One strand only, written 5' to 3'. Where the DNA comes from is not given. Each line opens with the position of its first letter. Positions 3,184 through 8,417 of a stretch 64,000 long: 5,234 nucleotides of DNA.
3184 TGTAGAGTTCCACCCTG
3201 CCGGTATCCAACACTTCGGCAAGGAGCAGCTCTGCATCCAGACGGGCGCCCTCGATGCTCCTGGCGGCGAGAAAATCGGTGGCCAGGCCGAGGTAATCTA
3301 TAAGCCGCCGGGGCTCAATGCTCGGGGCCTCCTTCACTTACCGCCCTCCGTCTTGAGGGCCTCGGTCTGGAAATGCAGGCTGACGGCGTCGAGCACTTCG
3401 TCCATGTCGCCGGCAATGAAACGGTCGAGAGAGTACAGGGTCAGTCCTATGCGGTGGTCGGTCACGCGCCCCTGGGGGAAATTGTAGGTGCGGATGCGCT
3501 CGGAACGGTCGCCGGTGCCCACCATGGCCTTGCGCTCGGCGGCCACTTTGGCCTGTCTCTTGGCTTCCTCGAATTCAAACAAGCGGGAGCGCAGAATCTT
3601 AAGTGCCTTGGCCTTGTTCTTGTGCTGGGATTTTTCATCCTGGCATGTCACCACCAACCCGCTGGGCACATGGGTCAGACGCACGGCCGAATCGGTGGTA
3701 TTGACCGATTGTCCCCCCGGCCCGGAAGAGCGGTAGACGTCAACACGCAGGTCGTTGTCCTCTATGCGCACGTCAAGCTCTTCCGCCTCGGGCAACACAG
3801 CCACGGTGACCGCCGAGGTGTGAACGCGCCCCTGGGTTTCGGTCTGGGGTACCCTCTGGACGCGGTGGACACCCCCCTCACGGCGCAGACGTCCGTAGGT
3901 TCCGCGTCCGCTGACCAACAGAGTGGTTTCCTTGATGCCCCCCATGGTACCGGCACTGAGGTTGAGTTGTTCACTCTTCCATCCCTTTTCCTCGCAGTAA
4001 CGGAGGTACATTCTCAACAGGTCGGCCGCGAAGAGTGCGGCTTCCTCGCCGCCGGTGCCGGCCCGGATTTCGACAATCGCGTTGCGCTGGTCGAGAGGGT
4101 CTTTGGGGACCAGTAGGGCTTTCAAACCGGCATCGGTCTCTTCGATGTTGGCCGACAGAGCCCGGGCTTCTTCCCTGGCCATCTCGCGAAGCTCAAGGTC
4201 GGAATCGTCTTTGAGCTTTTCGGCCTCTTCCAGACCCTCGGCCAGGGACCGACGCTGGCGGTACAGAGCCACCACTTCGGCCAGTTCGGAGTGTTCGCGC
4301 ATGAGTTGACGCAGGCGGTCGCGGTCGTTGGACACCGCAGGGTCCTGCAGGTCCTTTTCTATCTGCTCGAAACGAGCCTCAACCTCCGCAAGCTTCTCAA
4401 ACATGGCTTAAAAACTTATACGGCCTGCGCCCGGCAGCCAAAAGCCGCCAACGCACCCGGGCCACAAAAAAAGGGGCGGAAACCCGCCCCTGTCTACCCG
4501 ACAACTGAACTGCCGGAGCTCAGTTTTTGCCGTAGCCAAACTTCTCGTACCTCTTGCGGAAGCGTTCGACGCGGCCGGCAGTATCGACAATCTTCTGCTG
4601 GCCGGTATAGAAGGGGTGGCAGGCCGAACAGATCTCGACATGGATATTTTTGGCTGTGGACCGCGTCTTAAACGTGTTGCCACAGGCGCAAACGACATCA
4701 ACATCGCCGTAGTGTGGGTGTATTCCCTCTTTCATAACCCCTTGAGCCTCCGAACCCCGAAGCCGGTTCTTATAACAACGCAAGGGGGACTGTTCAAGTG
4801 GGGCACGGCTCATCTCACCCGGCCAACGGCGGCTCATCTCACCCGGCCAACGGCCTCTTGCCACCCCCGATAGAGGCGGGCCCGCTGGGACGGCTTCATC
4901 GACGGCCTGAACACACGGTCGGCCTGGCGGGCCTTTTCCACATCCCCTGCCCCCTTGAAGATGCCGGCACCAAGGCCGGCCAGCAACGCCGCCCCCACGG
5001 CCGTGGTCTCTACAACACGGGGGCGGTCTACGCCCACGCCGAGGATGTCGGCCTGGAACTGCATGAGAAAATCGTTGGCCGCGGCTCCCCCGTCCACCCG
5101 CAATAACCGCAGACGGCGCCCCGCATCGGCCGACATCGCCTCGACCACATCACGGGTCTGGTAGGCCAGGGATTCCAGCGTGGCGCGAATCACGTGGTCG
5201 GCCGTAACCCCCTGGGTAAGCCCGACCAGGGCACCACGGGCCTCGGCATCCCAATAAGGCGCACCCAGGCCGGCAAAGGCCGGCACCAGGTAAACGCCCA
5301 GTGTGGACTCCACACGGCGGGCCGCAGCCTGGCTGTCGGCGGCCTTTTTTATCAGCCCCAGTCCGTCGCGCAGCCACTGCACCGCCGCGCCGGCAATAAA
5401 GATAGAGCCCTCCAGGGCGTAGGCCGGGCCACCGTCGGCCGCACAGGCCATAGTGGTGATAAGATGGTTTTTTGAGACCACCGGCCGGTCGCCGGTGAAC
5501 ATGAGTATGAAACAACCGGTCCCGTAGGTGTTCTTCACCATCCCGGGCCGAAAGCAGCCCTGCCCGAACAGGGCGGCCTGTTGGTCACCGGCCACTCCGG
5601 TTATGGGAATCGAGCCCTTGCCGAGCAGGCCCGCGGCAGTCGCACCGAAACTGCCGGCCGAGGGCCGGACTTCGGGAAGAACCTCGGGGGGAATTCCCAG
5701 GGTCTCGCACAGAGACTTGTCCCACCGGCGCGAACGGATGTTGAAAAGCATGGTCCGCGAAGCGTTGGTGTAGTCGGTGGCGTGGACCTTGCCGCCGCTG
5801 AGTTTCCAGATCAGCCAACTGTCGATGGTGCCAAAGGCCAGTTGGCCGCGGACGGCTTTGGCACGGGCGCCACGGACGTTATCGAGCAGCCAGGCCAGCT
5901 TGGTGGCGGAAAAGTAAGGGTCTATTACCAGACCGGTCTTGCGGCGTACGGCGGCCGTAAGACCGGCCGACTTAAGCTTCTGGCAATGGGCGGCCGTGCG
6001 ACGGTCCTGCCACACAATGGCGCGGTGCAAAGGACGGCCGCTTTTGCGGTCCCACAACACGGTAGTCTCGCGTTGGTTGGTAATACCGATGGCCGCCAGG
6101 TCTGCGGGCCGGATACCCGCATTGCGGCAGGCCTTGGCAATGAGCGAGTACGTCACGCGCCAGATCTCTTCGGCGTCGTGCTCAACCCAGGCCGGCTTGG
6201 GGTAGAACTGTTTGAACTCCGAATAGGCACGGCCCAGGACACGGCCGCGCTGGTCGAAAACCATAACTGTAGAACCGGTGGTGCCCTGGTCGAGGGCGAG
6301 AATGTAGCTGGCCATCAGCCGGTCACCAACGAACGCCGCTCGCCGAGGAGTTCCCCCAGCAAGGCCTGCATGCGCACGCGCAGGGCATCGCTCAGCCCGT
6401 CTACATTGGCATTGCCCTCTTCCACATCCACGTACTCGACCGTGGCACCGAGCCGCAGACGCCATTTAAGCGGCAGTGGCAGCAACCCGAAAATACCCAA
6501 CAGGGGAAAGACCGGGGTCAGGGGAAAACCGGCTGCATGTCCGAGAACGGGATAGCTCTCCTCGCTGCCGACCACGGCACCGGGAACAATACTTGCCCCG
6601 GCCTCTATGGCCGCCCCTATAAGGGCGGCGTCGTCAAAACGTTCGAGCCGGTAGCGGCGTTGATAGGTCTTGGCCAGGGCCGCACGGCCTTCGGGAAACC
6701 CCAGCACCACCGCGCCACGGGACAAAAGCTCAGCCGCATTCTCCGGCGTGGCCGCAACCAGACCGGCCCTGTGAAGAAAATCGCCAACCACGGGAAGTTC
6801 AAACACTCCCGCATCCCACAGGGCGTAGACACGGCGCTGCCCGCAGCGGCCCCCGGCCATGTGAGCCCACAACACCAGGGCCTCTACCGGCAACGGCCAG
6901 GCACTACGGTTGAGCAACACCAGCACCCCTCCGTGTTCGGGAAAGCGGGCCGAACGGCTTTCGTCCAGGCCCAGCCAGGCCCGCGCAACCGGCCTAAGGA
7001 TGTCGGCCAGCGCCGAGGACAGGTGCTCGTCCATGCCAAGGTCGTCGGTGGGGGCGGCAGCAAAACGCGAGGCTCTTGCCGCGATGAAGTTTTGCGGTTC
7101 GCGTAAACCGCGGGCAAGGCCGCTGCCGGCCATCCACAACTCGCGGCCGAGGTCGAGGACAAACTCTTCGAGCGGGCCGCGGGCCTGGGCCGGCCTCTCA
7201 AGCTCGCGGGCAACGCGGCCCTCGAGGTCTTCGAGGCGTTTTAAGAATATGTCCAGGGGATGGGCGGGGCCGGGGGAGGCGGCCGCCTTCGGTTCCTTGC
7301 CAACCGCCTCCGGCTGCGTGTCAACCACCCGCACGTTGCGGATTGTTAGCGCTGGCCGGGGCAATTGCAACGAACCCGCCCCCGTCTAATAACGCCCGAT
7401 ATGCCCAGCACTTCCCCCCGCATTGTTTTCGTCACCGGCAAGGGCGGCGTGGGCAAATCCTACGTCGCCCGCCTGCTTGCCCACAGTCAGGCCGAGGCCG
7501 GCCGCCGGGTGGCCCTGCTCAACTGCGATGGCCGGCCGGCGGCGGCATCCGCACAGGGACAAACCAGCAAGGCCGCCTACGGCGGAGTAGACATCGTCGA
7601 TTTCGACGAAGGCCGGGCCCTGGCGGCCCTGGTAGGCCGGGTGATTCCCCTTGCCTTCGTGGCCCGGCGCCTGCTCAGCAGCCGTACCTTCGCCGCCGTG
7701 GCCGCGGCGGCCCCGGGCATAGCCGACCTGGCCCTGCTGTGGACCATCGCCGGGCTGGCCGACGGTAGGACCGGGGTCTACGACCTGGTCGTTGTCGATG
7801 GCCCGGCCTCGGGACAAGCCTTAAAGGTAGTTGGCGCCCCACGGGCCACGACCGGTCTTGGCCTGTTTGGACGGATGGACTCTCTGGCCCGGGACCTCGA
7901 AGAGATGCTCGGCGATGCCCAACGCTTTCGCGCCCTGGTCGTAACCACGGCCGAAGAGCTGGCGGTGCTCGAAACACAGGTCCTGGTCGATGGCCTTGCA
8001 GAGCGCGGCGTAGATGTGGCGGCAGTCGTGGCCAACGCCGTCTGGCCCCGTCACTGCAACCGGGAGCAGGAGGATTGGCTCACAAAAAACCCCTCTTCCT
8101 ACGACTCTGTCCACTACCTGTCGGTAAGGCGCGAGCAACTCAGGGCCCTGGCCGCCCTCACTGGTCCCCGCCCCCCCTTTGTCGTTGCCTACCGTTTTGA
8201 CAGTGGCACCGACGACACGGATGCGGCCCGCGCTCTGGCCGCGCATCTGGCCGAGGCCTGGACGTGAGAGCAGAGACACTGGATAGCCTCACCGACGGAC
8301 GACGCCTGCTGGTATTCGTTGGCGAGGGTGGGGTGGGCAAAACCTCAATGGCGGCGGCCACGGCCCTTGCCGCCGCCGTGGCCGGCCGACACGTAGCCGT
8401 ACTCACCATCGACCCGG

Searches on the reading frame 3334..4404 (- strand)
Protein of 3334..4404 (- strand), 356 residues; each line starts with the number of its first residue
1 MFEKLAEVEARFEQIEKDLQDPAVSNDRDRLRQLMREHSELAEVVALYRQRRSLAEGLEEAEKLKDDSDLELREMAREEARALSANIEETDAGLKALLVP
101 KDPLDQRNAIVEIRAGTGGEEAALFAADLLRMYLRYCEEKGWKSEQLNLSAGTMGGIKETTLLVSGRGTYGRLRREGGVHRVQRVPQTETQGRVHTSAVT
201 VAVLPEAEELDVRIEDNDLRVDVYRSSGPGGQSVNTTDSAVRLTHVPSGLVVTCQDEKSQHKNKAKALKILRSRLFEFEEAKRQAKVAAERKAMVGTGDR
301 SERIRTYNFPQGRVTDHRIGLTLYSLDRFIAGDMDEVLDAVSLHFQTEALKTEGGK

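Call 48: search_protein_families(library=ncbifam, proteins=[window:3334-4404:-], max_evalue=0.00001)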
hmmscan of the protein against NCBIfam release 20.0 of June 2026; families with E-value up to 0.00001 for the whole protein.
window:3334-4404:- (356 aa): 5 families
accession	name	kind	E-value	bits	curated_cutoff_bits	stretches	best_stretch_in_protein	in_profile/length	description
NF001859.2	PRK00591.1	equivalog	1.5e-151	504.4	400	1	5-350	1-347/347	peptide chain release factor 1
TIGR00019.1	prfA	equivalog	1.3e-149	498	423.25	1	1-351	6-356/361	peptide chain release factor 1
TIGR00020.2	prfB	exception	7.6e-90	301.5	370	1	5-341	17-351/353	peptide chain release factor 2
TIGR03072.1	release_prfH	equivalog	9.5e-27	93.8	166.65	1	112-303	4-191/200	peptide chain release factor H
NF006718.0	PRK09256.1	equivalog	5.9e-11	42.2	100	1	211-244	9-42/140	alternative ribosome rescue aminoacyl-tRNA hydrolase ArfB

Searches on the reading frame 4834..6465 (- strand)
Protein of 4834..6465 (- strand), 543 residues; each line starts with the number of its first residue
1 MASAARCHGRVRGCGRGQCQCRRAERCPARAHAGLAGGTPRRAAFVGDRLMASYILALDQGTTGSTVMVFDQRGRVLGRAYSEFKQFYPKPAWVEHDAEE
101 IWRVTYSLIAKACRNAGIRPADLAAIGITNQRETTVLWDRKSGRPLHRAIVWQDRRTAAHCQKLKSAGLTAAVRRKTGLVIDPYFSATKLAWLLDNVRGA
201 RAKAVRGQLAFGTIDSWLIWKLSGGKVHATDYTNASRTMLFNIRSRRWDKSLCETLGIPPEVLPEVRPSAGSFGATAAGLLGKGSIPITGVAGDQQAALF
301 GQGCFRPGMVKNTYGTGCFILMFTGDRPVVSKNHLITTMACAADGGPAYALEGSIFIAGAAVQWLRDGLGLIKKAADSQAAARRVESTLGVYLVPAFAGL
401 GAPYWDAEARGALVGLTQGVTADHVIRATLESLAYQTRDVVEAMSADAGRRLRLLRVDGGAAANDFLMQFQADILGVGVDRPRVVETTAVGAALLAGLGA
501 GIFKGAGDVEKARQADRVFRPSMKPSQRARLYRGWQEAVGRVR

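Call 28: search_protein_families(library=ncbifam, proteins=[window:4834-6465:-], max_evalue=0.00001)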
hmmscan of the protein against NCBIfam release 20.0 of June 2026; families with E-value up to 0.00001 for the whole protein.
window:4834-6465:- (543 aa): 12 families
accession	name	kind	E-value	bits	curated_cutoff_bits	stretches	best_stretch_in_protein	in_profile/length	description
NF000756.0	PRK00047.1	subfamily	9.1e-229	759.9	498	1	51-541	3-493/502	glycerol kinase GlpK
TIGR01311.1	glycerol_kin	equivalog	1.7e-210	699.6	590.35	1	54-542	2-493/496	glycerol kinase GlpK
TIGR01312.1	XylB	equivalog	7.7e-64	216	380.25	1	57-516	2-455/481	xylulokinase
TIGR01314.1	gntK_FGGY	equivalog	1.8e-38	132.4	648.55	1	54-522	1-472/505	gluconokinase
NF008187.0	PRK10939.1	equivalog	3.1e-35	121.8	528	2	52-375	3-322/521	autoinducer-2 kinase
NF011601.0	PRK15027.1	equivalog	1.3e-31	109.6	912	1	56-502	3-438/484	xylulokinase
TIGR02628.1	fuculo_kin_coli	equivalog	1.2e-28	100.3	470.9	1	55-517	3-456/465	L-fuculokinase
TIGR01315.1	5C_CHO_kinase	subfamily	1.4e-25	90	408.7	2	371-525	361-518/541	FGGY family pentulose kinase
TIGR02627.1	rhamnulo_kin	equivalog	9.9e-17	60.6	527.95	1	114-293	59-229/454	rhamnulokinase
NF003154.0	PRK04123.1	equivalog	2.6e-16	59.4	428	1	395-521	387-515/554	ribulokinase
NF007925.0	PRK10640.1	equivalog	5.4e-16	58.1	639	1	56-295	7-237/489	rhamnulokinase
TIGR01234.1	L-ribulokinase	equivalog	2.1e-12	46.6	583.25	1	380-537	365-525/536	ribulokinase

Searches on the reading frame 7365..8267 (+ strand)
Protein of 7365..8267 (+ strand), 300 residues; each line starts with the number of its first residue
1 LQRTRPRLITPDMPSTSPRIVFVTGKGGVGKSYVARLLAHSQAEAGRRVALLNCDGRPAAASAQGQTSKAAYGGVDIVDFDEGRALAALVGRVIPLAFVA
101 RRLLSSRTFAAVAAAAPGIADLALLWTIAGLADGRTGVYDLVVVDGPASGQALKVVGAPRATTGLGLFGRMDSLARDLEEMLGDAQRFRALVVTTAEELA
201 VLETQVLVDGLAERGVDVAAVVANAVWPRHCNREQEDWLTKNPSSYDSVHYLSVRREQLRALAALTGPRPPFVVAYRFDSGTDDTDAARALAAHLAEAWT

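Call 48: search_protein_families(library=ncbifam, proteins=[window:7365-8267:+], max_evalue=0.00001)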
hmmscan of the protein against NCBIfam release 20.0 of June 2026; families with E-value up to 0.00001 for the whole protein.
window:7365-8267:+ (300 aa): 8 families
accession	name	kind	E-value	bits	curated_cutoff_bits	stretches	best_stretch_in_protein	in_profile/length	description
NF053622.1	ATPseBagAMYCTU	equivalog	1.4e-18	67.5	400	1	18-247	7-249/325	ATPase BagA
TIGR00345.1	GET3_arsA_TRC40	subfamily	8.8e-15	55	135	1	22-161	1-148/299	TRC40/GET3/ArsA family transport-energizing ATPase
NF053621.1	ATPseBagBMYCTU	equivalog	1.3e-10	40.9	521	1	16-162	10-164/371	ATPase BagB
TIGR04291.1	arsen_driv_ArsA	equivalog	3.7e-08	32.5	650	0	18-59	3-42/565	arsenical pump-driving ATPase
NF050088.1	Get3_fold_NosAFP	equivalog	6.3e-08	32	325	0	20-161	4-148/364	Get3/ArsA fold putative tail anchor-mediating ATPase NosAFP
NF041136.1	MrpORP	equivalog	1.2e-07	31.3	450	1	19-55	7-43/365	iron-sulfur cluster carrier protein MrpORP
NF041546.1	ParA_partition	equivalog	1e-06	28.4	180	0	20-69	2-51/203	ParA family partition ATPase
NF041417.1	ArsA_halo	exception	1.9e-06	26.8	800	0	17-230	11-239/617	arsenical pump-driving ATPase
